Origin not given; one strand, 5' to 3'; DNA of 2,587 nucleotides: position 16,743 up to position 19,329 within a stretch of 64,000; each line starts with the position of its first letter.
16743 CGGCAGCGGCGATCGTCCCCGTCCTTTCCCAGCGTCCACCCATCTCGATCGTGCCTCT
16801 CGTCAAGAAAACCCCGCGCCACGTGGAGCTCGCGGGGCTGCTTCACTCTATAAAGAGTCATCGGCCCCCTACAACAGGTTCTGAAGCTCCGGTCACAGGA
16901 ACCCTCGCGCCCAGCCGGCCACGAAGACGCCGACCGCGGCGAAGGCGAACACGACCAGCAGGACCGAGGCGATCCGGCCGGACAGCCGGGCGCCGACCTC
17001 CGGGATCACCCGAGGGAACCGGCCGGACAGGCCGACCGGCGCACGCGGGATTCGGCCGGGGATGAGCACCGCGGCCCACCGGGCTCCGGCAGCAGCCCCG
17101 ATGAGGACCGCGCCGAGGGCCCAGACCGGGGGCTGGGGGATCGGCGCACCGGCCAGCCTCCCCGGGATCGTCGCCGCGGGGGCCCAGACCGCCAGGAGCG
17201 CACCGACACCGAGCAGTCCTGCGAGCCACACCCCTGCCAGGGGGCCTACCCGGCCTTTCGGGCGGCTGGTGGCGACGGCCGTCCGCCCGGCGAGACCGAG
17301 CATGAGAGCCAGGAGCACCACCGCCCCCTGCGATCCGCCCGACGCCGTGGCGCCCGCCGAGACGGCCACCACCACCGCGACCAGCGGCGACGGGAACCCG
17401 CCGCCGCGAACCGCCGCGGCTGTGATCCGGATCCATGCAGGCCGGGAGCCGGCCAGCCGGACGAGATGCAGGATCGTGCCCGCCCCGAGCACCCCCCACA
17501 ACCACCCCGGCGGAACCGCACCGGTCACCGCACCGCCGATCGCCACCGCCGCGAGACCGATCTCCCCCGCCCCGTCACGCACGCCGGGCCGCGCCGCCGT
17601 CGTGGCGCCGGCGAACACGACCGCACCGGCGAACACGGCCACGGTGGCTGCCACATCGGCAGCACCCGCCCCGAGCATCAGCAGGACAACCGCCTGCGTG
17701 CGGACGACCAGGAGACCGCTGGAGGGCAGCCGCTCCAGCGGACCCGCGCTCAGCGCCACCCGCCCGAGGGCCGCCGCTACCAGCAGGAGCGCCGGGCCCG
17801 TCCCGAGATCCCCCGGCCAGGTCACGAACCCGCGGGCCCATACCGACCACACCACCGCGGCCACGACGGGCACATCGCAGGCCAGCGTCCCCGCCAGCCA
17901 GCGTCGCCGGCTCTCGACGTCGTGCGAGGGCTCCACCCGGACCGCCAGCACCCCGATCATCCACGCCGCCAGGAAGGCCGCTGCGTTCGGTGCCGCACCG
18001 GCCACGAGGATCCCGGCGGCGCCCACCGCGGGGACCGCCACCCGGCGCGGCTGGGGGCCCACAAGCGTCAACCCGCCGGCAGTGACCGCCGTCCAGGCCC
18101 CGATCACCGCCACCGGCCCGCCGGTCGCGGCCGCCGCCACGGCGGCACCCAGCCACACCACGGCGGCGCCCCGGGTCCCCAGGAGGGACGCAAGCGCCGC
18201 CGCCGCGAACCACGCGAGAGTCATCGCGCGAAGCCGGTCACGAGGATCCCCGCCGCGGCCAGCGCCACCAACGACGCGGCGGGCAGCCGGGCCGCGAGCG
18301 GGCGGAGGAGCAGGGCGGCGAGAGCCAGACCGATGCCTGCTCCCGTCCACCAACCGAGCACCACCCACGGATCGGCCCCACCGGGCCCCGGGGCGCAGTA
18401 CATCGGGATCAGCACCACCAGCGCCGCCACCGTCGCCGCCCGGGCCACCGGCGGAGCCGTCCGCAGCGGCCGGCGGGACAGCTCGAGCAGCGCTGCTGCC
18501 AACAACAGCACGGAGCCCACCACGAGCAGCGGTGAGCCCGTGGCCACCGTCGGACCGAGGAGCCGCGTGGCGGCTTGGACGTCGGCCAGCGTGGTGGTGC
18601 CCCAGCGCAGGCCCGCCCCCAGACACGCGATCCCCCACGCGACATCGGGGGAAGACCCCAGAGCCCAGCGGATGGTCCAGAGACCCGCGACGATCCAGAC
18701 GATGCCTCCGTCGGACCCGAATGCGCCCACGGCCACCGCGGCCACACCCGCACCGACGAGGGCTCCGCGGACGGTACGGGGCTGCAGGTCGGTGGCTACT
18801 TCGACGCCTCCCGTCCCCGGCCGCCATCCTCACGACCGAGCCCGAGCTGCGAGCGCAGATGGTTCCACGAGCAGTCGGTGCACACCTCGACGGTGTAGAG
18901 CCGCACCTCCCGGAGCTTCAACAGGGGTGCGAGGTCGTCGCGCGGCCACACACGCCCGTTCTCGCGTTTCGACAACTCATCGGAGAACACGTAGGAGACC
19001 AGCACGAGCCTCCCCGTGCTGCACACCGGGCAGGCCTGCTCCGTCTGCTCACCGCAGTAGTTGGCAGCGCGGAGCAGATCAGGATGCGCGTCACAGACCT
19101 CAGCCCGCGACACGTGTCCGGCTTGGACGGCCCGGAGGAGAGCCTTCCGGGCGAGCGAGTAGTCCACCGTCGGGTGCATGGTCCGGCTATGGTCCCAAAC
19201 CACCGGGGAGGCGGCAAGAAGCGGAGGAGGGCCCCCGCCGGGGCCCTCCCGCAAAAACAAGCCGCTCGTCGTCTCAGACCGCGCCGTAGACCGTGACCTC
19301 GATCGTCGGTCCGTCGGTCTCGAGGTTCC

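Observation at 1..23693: A 23.7-kb uninterrupted same-strand block of exported and membrane proteins abutting the origin-proximal core genes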

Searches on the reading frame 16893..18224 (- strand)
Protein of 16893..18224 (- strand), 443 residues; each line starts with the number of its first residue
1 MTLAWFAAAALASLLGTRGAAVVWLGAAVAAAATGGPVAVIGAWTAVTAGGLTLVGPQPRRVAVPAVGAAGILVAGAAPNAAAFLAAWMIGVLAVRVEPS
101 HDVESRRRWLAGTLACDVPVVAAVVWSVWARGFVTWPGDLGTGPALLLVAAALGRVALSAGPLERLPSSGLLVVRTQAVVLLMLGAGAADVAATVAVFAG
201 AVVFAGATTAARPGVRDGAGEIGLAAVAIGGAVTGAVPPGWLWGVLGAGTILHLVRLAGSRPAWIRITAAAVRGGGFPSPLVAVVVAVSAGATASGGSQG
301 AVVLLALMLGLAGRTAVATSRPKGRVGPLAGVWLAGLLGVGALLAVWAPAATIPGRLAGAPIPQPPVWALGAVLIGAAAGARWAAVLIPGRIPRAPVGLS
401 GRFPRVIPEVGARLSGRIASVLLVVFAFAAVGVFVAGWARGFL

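Call 11: search_protein_families(library=ncbifam, max_evalue=0.01, proteins=[window:16893-18224:-])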
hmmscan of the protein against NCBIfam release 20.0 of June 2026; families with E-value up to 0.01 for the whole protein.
window:16893-18224:- (443 aa): 0 families

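Call 41: find_homologous_proteins(query=window:16893-18224:-, max_evalue=0.001)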
Query window:16893-18224:- (443 aa): 2 proteins with E <= 0.001 among 8000 candidates.
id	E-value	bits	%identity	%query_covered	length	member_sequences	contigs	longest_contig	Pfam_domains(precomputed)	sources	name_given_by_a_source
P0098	6.4e-253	858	100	100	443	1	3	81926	-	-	-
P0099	2.3e-35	141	37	72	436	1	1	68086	-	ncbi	-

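Call 46: find_encoding_contigs(protein=P0099, flank=10000, max_places=1)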
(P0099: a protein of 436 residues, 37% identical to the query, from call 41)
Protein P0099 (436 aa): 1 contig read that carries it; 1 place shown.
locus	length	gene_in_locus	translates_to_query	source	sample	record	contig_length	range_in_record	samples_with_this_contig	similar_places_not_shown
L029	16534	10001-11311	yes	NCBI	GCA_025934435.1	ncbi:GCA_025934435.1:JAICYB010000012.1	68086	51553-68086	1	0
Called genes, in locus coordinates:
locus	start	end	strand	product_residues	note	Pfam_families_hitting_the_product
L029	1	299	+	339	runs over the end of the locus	PF00850:Hist_deacetyl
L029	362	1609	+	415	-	PF05048:NosD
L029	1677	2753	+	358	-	PF00437:T2SSE, PF13401:AAA_22 (faint)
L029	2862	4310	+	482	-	PF01743:PolyA_pol, PF12627:PolyA_pol_RNAbd, PF01966:HD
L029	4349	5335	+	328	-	PF00296:Bac_luciferase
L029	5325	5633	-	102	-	-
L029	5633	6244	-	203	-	-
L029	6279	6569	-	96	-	-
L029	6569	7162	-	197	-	-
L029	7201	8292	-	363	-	PF01658:Inos-1-P_synth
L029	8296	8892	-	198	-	PF03551:PadR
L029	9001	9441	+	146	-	PF17249:DUF5318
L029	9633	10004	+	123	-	-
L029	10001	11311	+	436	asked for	-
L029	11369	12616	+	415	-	PF00082:Peptidase_S8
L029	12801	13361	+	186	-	-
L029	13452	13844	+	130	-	-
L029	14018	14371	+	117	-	-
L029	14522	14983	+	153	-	PF00436:SSB, PF22657:SSB_1 (faint)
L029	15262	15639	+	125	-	-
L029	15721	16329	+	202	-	-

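Call 60: find_homologous_proteins(query=A6, max_evalue=0.001)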
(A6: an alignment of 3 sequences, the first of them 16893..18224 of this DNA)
Query A6 (3 sequences) (443 aa, profile of the alignment): 3 proteins with E <= 0.001 among 8000 candidates.
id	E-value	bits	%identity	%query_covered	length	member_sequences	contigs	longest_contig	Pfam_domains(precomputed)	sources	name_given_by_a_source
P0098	2.2e-185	635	100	100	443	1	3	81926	-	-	-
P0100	1.4e-159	550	36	54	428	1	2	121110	-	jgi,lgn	jgi:hypothetical protein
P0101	6.0e-66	242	40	73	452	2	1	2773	-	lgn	-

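Call 69: predict_structure(alignment_id=A7)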
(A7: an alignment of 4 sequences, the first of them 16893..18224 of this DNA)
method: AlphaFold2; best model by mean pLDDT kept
length: 443 residues; sequences in the alignment: 4
mean_pLDDT: 40.5   pTM: 0.31
mean pLDDT of the five models: 40.5, 40.3, 39.4, 39.2, 38.7
residues with pLDDT >= 90: 0; 70-90: 0; 50-70: 72; < 50: 371
segments of 3 or more residues with pLDDT < 50: 35-38, 54-189, 206-215, 232-443
pLDDT, mean of each block of 10 residues (from residue 1): 53 54 58 52 53 48 45 40 43 43 47 43 40 33 38 38 36 38 42 53 49 48 52 44 43 40 33 28 38 37 36 27 31 33 33 33 33 35 31 33 33 37 45 37 28
secondary structure, 60 per line:
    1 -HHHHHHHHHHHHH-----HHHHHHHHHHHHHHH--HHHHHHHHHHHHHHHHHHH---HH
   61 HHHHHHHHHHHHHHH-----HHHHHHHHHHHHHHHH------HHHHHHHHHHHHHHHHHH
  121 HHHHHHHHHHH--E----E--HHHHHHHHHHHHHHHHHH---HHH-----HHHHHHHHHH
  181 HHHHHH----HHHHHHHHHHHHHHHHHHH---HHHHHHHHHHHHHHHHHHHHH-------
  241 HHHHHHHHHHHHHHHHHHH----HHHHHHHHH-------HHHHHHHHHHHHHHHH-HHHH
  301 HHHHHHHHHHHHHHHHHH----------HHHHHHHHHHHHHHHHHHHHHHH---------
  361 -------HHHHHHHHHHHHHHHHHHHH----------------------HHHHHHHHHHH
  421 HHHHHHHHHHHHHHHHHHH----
elements in order: H2-14 H20-34 H37-55 H59-75 H81-96 H103-131 H142-159 H171-186 H191-209 H213-233 H241-259 H264-272 H280-295 H297-318 H329-351 H368-387 H410-439

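Call 70: search_protein_representatives(alignment_id=A7)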
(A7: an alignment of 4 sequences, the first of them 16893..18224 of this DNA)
Query: 4 sequences, 447 profile positions. Proteins with E-value up to 0.001 (for the whole library): 51; up to 1e-10: 49; up to 1e-30: 38. The best 51 are listed.
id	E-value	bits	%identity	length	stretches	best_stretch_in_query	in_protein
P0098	9.8e-177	604.8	-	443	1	1-447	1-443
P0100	1.6e-157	541.5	-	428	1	1-447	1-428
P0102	8.0e-110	384.2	-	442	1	1-447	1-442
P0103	5.6e-101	355.1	-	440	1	1-447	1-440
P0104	3.3e-95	336.1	-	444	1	2-447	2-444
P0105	5.3e-90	318.9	-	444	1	1-447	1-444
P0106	1.7e-89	317.2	-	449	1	1-447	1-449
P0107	1.5e-87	310.9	-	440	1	1-447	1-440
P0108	1.6e-85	304.1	-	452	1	1-447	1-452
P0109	3.7e-85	302.9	-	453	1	1-447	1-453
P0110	4.6e-85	302.7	-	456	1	1-447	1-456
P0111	7.0e-85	302.0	-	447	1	6-447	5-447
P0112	2.7e-84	300.1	-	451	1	1-447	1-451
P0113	6.7e-83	295.5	-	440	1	1-447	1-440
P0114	1.1e-82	294.8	-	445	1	1-447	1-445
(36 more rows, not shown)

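Call 83: search_protein_families(library=pfam, max_evalue=10, proteins=[window:16893-18224:-])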
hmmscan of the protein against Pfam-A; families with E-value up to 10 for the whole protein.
window:16893-18224:- (443 aa): 0 families

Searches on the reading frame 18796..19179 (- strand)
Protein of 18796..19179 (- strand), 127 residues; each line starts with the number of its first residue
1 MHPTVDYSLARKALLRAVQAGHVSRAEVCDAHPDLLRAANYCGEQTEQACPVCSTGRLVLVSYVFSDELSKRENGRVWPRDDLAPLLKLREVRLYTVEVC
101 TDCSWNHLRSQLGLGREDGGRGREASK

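Call 6: search_protein_families(library=pfam, max_evalue=0.01, proteins=[window:18796-19179:-])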
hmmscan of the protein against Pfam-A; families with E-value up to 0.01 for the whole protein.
window:18796-19179:- (127 aa): 1 family
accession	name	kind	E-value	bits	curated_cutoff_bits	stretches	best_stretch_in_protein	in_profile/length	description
PF17249.8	DUF5318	-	2.1e-35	121.8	31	1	4-119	7-122/131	Family of unknown function (DUF5318)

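Call 22: find_related_loci(query=window:18796-19179:-, collection=genome_contigs, flank=10000)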
Query window:18796-19179:- (127 aa) in genome_contigs; peptide patterns used: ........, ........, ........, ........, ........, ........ (x = any residue, [..] = any of these).
599 stretches matched a pattern (row limit reached: there are more); 18 encode a relative of the query (tblastn E <= 1e-3); 18 distinct loci.
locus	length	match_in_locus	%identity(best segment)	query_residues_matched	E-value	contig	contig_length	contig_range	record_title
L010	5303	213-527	55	4-108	5e-33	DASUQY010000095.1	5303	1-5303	MAG TPA_asm: Actinomycetota bacterium isolate SMAG_U1693 k141_778655, whole genome shotgun sequence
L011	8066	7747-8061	55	4-108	4e-33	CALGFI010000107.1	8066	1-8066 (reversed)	MAG TPA_asm: uncultured bacterium isolate ERR671918_bin.38_CONCOCT_v1.1_MAG genome assembly, contig: ERZ1756179.1584, wh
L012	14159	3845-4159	54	4-108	1e-32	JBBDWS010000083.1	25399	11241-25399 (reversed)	MAG: Actinomycetota bacterium isolate LejiaD_69_26 Lejia_D_3153_length_25399_cov_16, whole genome shotgun sequence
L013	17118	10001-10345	51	5-119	3e-32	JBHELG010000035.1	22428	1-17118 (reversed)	MAG: Nitriliruptorales bacterium isolate S1_bin.7.orig S1_k141_1728684, whole genome shotgun sequence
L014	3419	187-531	47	5-119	5e-32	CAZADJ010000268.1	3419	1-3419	MAG TPA_asm: uncultured Actinomycetota bacterium isolate SRP284430_co1_153 genome assembly, contig: NODE_29013_length_34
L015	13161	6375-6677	51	7-108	4e-31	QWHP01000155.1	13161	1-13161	MAG: Actinobacteria bacterium ATB1 test_scaffold_7471, whole genome shotgun sequence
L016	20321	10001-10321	54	2-108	3e-31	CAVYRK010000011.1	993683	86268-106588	MAG: uncultured Actinomycetota bacterium isolate MFD06085.bin.2.1 genome assembly, contig: contig_7519, whole genome sho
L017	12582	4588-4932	49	5-119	1e-30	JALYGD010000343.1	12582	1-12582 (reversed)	MAG: Actinomycetota bacterium isolate GDC bin2 SD1469-71_k127_1681022, whole genome shotgun sequence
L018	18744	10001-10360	45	3-121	5e-29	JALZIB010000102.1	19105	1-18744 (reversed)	MAG: Actinomycetota bacterium isolate MOJ bin3 SC8837-39_k127_2438643, whole genome shotgun sequence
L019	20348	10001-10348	45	3-117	5e-28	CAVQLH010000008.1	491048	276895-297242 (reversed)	MAG: uncultured Actinomycetes bacterium isolate MFD02840.bin.3.421 genome assembly, contig: contig_5979, whole genome sh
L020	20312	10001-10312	49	5-108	2e-27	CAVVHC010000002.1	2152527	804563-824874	MAG: uncultured Actinomycetota bacterium isolate MFD01721.bin.1.306 genome assembly, contig: contig_17010, whole genome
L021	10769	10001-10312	46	5-108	6e-26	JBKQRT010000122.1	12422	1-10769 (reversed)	MAG: Acidimicrobiales bacterium isolate MGr3G3H3I__bin_155 MGr3G3H3I_000000093500, whole genome shotgun sequence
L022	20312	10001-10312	46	5-108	4e-25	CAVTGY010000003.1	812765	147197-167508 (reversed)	MAG: uncultured Acidimicrobiaceae bacterium isolate MFD06092.bin.2.171 genome assembly, contig: contig_23923, whole geno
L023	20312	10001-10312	45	5-108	2e-24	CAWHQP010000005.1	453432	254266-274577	MAG: uncultured Acidimicrobiaceae bacterium isolate MFD04540.bin.2.21 genome assembly, contig: contig_30013, whole genom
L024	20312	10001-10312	45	5-108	2e-24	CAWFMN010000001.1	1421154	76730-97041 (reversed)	MAG: uncultured Acidimicrobiaceae bacterium isolate MFD06526.bin.3.100 genome assembly, contig: contig_1170, whole genom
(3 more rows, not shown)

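Call 55: search_protein_families(library=pfam, max_evalue=0.001, proteins=[L019:10953-12578:+, L019:12633-14909:+, L019:14910-16238:+, L018:10833-12581:+, L016:10425-12368:+, L016:12531-14816:-, L022:10462-11250:+, L022:11124-12332:+, L015:6797-7801:+, L015:8177-9376:+])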
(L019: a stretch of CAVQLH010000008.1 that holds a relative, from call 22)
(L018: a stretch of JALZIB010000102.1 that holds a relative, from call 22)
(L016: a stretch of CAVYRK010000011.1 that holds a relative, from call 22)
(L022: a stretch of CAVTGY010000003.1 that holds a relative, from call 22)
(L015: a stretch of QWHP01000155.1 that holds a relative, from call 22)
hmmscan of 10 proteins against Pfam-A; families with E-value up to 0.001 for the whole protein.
L019:10953-12578:+ (541 aa): 0 families

L019:12633-14909:+ (758 aa): 2 families
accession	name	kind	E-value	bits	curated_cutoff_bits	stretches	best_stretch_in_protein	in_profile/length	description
PF00912.28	Transgly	-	2.2e-61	206.8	27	1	118-275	21-177/178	Transglycosylase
PF00905.27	Transpeptidase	-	2.4e-30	106.2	22.1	1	370-629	8-267/299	Penicillin binding protein transpeptidase domain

L019:14910-16238:+ (442 aa): 2 families
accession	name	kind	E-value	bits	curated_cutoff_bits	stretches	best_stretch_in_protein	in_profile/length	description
PF09594.16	GT87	-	4.2e-06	27.1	25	1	109-331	3-233/237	Glycosyltransferase family 87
PF05208.19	ALG3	-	6.5e-05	22.9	23.6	1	175-314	127-265/358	ALG3 protein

L018:10833-12581:+ (582 aa): 0 families

L016:10425-12368:+ (647 aa): 2 families
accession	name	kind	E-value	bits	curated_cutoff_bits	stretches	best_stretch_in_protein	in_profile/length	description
PF00912.28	Transgly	-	7.2e-65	218.2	27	1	84-259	2-177/178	Transglycosylase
PF00905.27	Transpeptidase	-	3.7e-10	39.9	22.1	1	348-465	2-118/299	Penicillin binding protein transpeptidase domain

L016:12531-14816:- (761 aa): 7 families
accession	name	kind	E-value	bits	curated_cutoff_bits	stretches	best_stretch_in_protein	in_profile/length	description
PF02518.31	HATPase_c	-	3.5e-16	60.1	26.4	1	645-739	3-110/111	Histidine kinase-, DNA gyrase B-, and HSP90-like ATPase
PF07730.19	HisKA_3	-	1.2e-14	55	24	1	538-605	1-67/68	Histidine kinase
PF08448.16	PAS_4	-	3.3e-09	37.4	23.1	1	402-504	1-109/110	PAS fold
PF13188.13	PAS_8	-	3.4e-09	36.7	21.8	1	397-445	2-48/65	PAS domain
PF00989.32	PAS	-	4.1e-07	30.4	22.6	1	397-499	2-112/113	PAS fold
PF13426.13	PAS_9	-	3.6e-06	27.6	27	1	407-501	2-102/103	PAS domain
PF13581.12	HATPase_c_2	-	5.4e-05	23.6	27.4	1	651-703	35-99/127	Histidine kinase-like ATPase domain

L022:10462-11250:+ (262 aa): 4 families
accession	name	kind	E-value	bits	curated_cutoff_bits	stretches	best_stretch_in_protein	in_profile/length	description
PF13561.12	adh_short_C2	-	6.2e-43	147.5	27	1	15-258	1-234/236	Enoyl-(Acyl carrier protein) reductase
PF00106.31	adh_short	-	1.1e-39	136.4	26.6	1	9-190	1-181/195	short chain dehydrogenase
PF08659.16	KR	-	1.6e-08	35.1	22.6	1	11-165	3-156/180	KR domain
PF01370.27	Epimerase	-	0.00093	19.1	20.9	0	11-194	1-175/240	NAD dependent epimerase/dehydratase family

L022:11124-12332:+ (402 aa): 2 families
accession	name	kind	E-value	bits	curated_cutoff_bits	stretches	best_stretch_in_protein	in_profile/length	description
PF19328.4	DAP_DH_C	-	3.7e-13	50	23.3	1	192-395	4-193/206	2,4-diaminopentanoate dehydrogenase C-terminal domain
PF01113.26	DapB_N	-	1.3e-05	25.8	25.6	1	50-121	2-74/124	Dihydrodipicolinate reductase, N-terminus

L015:6797-7801:+ (334 aa): 2 families
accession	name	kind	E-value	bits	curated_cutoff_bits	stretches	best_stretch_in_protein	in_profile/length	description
PF02548.21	Pantoate_transf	-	5.4e-109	364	28.7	1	56-313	1-258/259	Ketopantoate hydroxymethyltransferase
PF13714.12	PEP_mutase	-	8.5e-07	29.2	31.5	1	68-171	7-107/240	Phosphoenolpyruvate phosphomutase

L015:8177-9376:+ (399 aa): 0 families
